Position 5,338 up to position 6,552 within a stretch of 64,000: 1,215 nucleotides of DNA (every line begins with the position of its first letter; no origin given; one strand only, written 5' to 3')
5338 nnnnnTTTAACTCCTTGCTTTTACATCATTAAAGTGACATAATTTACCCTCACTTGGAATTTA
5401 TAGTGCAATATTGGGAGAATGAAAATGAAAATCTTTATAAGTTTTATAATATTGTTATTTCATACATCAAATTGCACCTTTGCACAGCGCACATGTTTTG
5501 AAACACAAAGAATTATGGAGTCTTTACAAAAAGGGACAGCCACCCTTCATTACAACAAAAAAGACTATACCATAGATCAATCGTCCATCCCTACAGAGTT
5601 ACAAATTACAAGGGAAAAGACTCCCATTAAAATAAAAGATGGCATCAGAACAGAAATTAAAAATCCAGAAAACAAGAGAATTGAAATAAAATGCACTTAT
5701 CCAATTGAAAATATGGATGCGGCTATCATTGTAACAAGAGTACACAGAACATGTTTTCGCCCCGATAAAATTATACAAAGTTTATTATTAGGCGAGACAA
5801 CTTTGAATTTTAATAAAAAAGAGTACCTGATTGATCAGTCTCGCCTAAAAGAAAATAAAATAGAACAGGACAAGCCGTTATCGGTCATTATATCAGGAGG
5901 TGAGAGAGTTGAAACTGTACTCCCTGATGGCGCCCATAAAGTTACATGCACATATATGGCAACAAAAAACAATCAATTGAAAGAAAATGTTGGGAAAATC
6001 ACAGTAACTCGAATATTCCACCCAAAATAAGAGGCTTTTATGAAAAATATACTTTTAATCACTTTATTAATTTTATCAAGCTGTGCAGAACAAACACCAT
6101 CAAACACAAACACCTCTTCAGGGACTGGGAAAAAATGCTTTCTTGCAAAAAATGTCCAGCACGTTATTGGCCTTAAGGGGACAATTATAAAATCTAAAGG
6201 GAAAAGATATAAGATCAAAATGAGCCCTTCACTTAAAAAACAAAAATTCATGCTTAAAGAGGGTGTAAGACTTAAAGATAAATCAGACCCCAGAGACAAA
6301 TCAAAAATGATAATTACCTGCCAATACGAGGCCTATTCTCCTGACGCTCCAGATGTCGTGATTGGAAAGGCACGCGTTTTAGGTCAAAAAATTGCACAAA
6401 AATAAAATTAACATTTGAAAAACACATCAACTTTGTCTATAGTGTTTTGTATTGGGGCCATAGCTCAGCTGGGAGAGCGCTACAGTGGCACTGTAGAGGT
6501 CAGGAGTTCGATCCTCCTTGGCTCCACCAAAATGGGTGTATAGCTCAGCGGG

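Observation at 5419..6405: Unrecognised ~90-aa two-cysteine secreted domain in three copies across two adjacent orphan genes beside a tRNA pair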

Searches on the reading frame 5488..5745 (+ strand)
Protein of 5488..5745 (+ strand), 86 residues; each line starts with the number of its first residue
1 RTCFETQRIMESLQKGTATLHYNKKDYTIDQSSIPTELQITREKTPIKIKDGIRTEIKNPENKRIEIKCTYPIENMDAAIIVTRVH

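Call 25: find_related_loci(query=A3, collection=genome_contigs, flank=6000)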
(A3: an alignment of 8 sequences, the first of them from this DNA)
Query A3 (86 aa) in genome_contigs; peptide patterns used: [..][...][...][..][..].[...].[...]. (x = any residue, [..] = any of these).
293 stretches matched a pattern, but none encodes a relative of the query by tblastn (E <= 1e-3).

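Call 31: search_protein_representatives(alignment_id=A3)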
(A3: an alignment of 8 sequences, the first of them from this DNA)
Query: 8 sequences, 94 profile positions. Proteins with E-value up to 0.001 (for the whole library): 7; up to 1e-10: 5; up to 1e-30: 1. The best 7 are listed.
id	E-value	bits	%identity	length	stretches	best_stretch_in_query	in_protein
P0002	2.4e-72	255.2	-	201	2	1-93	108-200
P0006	2.0e-26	108.0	-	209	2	1-91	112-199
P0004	6.3e-25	103.2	-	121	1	1-94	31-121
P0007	1.2e-20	89.5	-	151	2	1-92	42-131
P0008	2.7e-11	59.5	-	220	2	2-91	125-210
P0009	4.7e-08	49.2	-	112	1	1-81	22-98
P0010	9.6e-05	38.5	-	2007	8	22-53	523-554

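Call 35: find_homologous_proteins(query=A5, max_evalue=1)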
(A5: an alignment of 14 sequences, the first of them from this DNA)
Query A5 (14 sequences) (86 aa, profile of the alignment): 3 proteins with E <= 1 among 217 candidates.
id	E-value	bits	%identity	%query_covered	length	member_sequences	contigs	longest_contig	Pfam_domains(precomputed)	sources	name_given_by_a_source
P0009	7.1e-20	89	30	90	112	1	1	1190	-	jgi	jgi:hypothetical protein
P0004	9.5e-20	88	-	-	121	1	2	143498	-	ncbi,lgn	-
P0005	2.8e-19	87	-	-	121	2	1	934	-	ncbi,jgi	jgi:hypothetical protein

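Call 37: find_encoding_contigs(protein=P0009, flank=5000, max_places=4)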
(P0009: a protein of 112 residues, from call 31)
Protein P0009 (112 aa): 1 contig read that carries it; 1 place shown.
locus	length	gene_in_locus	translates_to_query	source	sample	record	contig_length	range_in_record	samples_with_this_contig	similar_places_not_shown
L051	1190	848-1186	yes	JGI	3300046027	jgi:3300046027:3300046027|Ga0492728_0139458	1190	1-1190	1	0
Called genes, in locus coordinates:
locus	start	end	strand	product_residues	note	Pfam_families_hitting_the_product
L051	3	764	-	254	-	?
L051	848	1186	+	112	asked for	-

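Call 38: find_encoding_contigs(protein=P0008, flank=5000, max_places=4)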
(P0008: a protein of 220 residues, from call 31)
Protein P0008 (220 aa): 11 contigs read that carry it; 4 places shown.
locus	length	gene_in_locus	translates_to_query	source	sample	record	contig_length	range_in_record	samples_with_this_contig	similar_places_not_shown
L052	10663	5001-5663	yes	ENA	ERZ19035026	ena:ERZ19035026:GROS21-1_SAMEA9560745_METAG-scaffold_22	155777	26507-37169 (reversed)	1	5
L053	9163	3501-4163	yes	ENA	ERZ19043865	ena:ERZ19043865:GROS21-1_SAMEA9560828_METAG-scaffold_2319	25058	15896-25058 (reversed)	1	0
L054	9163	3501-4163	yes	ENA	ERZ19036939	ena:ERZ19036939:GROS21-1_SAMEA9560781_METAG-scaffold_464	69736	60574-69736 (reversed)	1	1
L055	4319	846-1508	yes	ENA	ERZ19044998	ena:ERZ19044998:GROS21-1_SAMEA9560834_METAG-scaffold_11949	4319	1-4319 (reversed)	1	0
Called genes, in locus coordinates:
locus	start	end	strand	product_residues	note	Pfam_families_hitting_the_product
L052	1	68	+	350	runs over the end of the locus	PF06812:ImpA_N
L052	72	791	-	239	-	-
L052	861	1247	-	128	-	-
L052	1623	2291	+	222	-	-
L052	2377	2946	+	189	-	-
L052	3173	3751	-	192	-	-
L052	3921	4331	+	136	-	PF07486:Hydrolase_2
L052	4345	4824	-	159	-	-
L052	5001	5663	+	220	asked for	-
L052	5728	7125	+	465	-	-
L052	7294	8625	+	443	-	PF02881:SRP54_N, PF06414:Zeta_toxin (weak), PF00448:SRP54, PF13401:AAA_22 (weak), PF01656:CbiA (weak), PF02978:SRP_SPB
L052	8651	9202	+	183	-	-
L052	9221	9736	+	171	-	PF01782:RimM, PF24986:PRC_RimM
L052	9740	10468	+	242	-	PF01746:tRNA_m1G_MT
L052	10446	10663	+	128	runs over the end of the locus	PF01245:Ribosomal_L19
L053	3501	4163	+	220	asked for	-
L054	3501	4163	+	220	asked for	-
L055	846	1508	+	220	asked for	-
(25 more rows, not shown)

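Call 42: predict_structure(alignment_id=A5)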
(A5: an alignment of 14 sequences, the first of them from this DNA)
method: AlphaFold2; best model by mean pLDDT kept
length: 86 residues; sequences in the alignment: 14
mean_pLDDT: 90.8   pTM: 0.79
mean pLDDT of the five models: 90.8, 90.3, 89.3, 88.0, 87.8
residues with pLDDT >= 90: 61; 70-90: 24; 50-70: 1; < 50: 0
segments of 3 or more residues with pLDDT < 50: none
pLDDT, mean of each block of 10 residues (from residue 1): 89 91 91 93 89 90 89 95 91
secondary structure, 60 per line:
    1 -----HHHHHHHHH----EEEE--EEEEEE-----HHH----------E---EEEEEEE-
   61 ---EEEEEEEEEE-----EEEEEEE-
elements in order: H6-14 E19-22 E25-30 E53-59 E64-73 E79-85

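Call 46: search_solved_structures(query=A5, max_evalue=10)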
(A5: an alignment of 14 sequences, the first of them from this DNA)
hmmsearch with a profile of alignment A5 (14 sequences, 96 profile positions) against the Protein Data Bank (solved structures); distinct sequences matched with E-value up to 10: 2.
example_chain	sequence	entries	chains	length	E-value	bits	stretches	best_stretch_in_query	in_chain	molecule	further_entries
9i1w_Ll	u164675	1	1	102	0.33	14.5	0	23-54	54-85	Ribosomal protein eL39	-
9cmr_A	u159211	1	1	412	0.96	13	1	13-47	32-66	E3 ubiquitin-protein ligase TOM1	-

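Call 47: fold_search(model_id=the predicted structure, library=pdb)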
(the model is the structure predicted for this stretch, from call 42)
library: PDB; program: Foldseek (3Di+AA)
matches with E <= 10: 694; with E <= 0.001: 0
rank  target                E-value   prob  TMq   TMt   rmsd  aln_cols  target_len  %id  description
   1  8owu_D                3.5e-01  0.30  0.35  0.28   9.8       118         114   14  The crystal structure of the polymorphic toxin PT7(Bc) D37A mutant and its cognate immunity PIM7(Bc) complex (released 2024-06-19)
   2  1qyn_D                4.2e-01  0.18  0.26  0.19   7.3        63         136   11  Crystal Structure of SecB from Escherichia coli (released 2003-12-09)
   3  5zy8_B                4.2e-01  0.18  0.28  0.20   9.2        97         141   13  Crystal structure of C terminal truncated HadBC (3R-Hydroxyacyl-ACP Dehydratase) complex from Mycobacterium tuberculos (released 2019-06-12)
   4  8owu_E                4.7e-01  0.30  0.37  0.30   9.7       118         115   17  The crystal structure of the polymorphic toxin PT7(Bc) D37A mutant and its cognate immunity PIM7(Bc) complex (released 2024-06-19)
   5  7rlr_B                5.2e-01  0.21  0.26  0.10  10.3        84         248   12  Crystal Structure of K83A Mutant of Class D beta-lactamase from Clostridium difficile 630 (released 2021-08-11)
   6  6ue2_B                5.2e-01  0.21  0.26  0.10  10.4        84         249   12  1.85 Angstrom Resolution Crystal Structure of Class D beta-lactamase from Clostridium difficile 630 (released 2019-12-25)
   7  3li8                  6.6e-01  0.47  0.42  0.17   9.2        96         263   14  Crystal Structure of the extracellular domain of the putative histidine kinase mmHK1S-Z2 (released 2010-05-05)
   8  7rl8_B                7.0e-01  0.18  0.26  0.10  10.3        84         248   12  Crystal Structure of C79A Mutant of Class D beta-lactamase from Clostridium difficile 630 (released 2021-08-11)
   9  6wy4_B                8.3e-01  0.16  0.26  0.10  10.4        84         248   12  Crystal Structure of Wild Type Class D beta-lactamase from Clostridium difficile 630 (released 2020-05-27)
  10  3oc4_B                8.7e-01  0.33  0.38  0.10   5.3        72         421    7  Crystal Structure of a pyridine nucleotide-disulfide family oxidoreductase from the Enterococcus faecalis V583 (released 2010-10-06)
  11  2hng                  8.7e-01  0.13  0.22  0.17  10.7        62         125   13  The Crystal Structure of Protein of Unknown Function SP1558 from Streptococcus pneumoniae (released 2006-08-15)
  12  4ye5_A                8.7e-01  0.06  0.15  0.04   8.2        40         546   15  The crystal structure of a peptidoglycan synthetase from Bifidobacterium adolescentis ATCC 15703 (released 2015-03-18)
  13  6ue2_A                9.8e-01  0.16  0.26  0.10  10.3        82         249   11  1.85 Angstrom Resolution Crystal Structure of Class D beta-lactamase from Clostridium difficile 630 (released 2019-12-25)
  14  1j1y_A                1.0e+00  0.23  0.38  0.31   6.3        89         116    9  Crystal Structure of PaaI from Thermus thermophilus HB8 (released 2004-02-17)
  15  6sg8_A                1.1e+00  0.25  0.27  0.08   5.9        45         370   13  Structure of Sosuga virus receptor binding protein (released 2019-10-09)
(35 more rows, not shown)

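Call 55: search_protein_families(library=padloc, proteins=[P0008, P0009], max_evalue=1)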
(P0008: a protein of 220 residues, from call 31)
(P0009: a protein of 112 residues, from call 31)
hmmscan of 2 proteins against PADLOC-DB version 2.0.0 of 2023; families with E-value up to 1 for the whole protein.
P0008 (220 aa): 0 families

P0009 (112 aa): 0 families

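Call 63: find_encoding_contigs(protein=P0007, flank=5000, max_places=4)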
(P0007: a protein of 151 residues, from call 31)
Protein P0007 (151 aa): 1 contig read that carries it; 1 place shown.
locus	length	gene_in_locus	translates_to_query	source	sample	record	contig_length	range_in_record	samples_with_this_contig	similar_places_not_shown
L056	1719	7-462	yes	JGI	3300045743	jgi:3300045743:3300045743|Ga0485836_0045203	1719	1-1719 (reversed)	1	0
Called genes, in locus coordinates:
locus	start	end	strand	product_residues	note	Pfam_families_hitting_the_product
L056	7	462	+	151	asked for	-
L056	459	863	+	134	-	-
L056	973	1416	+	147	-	PF00436:SSB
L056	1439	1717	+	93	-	?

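Call 69: search_protein_families(library=pfam, alignment_id=A5, max_evalue=1)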
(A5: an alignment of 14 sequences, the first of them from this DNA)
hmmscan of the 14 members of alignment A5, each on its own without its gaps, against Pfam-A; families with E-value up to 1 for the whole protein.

A. member 1, seq(86 aa): 0 families

B. families by the number of members that match (of 14 scanned): 4 families
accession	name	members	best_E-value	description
PF08428.16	Rib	1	0.037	Rib domain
PF15507.11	DUF4649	1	0.052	Domain of unknown function (DUF4649)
PF12915.13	DUF3833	1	0.056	Protein of unknown function (DUF3833)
PF20045.4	DUF6447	1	0.11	Family of unknown function (DUF6447)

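Call 93: search_protein_families(library=ncbifam, alignment_id=A5, max_evalue=1)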
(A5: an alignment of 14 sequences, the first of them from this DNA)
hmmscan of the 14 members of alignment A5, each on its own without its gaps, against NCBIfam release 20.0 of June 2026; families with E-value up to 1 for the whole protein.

A. member 1, seq(86 aa): 0 families

B. families by the number of members that match (of 14 scanned): 3 families
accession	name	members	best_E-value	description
NF053559.1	LolB1_Flavo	2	0.0062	lipoprotein insertase outer membrane protein LolB1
NF050017.1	TransRegFevR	1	0.0057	transcriptional regulator FevR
NF007066.0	PRK09511.1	1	0.15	nitrite reductase small subunit NirD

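Call 94: search_protein_families(library=phrogs, proteins=[P0008, P0009], max_evalue=1)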
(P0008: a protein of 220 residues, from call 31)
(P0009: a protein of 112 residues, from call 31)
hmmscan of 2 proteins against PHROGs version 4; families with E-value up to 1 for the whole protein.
P0008 (220 aa): 2 families
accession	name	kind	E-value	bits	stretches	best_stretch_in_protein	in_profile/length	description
phrog_914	-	unknown function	0.11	14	1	4-37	6-39/118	-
phrog_2184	-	unknown function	0.26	12.6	1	187-209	30-52/103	-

P0009 (112 aa): 3 families
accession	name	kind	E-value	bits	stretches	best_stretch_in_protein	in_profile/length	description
phrog_26181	-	unknown function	0.012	16.4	1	9-52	155-198/314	-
phrog_28272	-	unknown function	0.034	14.6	1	26-105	86-163/235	-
phrog_6999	-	unknown function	0.098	13.6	1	72-100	4-33/63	-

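Call 96: search_protein_families(library=ncbifam, proteins=[window:5488-5745:+], max_evalue=1)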
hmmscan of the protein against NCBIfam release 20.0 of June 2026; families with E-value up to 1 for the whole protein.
seq(86 aa): 0 families

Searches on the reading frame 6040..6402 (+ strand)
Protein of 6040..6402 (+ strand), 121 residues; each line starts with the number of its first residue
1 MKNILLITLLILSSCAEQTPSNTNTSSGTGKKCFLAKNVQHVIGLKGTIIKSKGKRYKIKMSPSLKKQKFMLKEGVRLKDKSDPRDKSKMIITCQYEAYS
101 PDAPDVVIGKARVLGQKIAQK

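Call 7: search_protein_families(library=pfam, proteins=[window:6040-6402:+], max_evalue=10)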
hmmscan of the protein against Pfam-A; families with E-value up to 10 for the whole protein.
window:6040-6402:+ (121 aa): 0 families

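Call 9: search_protein_families(library=ncbifam, proteins=[window:6040-6402:+], max_evalue=10)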
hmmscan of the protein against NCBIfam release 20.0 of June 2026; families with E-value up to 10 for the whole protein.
window:6040-6402:+ (121 aa): 1 family
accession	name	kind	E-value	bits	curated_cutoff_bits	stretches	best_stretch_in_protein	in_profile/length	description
NF050017.1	TransRegFevR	equivalog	0.01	16.1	180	1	32-70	31-69/109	transcriptional regulator FevR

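Call 13: find_homologous_proteins(query=window:6040-6402:+, max_evalue=0.01)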
Query window:6040-6402:+ (121 aa): 2 proteins with E <= 0.01 among 12 candidates.
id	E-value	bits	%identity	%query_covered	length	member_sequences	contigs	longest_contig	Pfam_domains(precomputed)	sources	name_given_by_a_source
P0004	3.3e-71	254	100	100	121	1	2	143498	-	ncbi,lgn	-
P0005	5.2e-47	176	70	100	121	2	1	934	-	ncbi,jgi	jgi:hypothetical protein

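Call 39: find_encoding_contigs(protein=P0005, flank=5000, max_places=4)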
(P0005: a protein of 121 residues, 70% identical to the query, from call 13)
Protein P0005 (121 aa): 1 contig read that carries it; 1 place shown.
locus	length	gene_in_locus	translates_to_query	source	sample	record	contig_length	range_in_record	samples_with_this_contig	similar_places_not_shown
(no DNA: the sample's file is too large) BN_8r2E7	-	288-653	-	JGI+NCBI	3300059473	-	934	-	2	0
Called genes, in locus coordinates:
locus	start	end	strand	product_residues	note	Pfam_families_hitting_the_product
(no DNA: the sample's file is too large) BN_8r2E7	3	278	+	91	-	?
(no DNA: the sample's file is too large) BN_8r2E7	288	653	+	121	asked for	-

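Call 55: search_protein_families(library=padloc, proteins=[window:6040-6402:+], max_evalue=1)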
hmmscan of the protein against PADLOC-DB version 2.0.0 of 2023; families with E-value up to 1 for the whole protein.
window:6040-6402:+ (121 aa): 0 families

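Call 94: search_protein_families(library=phrogs, proteins=[window:6040-6402:+], max_evalue=1)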
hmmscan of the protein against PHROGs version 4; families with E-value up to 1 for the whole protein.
window:6040-6402:+ (121 aa): 1 family
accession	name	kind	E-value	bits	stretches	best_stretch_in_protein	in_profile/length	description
phrog_3009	-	unknown function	0.27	12.1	1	8-37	10-38/68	-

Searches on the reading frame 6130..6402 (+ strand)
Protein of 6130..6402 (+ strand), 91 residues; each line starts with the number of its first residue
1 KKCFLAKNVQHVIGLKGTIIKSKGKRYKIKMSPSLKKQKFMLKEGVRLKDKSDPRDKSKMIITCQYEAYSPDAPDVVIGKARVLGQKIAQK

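Call 74: find_related_loci(query=A8, collection=metagenome_contigs, flank=6000)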
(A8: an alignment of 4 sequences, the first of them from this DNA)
Query A8 (91 aa) in metagenome_contigs; peptide patterns used: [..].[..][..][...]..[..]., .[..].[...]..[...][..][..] (x = any residue, [..] = any of these).
509 stretches matched a pattern, but none encodes a relative of the query by tblastn (E <= 1e-3).

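Call 95: search_solved_structures(query=A7, max_evalue=10)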
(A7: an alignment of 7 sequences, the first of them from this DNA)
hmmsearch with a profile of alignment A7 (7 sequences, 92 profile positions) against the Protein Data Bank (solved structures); distinct sequences matched with E-value up to 10: 1.
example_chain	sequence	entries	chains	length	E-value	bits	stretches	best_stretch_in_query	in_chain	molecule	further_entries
6fwv_A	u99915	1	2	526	2.4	11.3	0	11-87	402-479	Collagen Adhesion protein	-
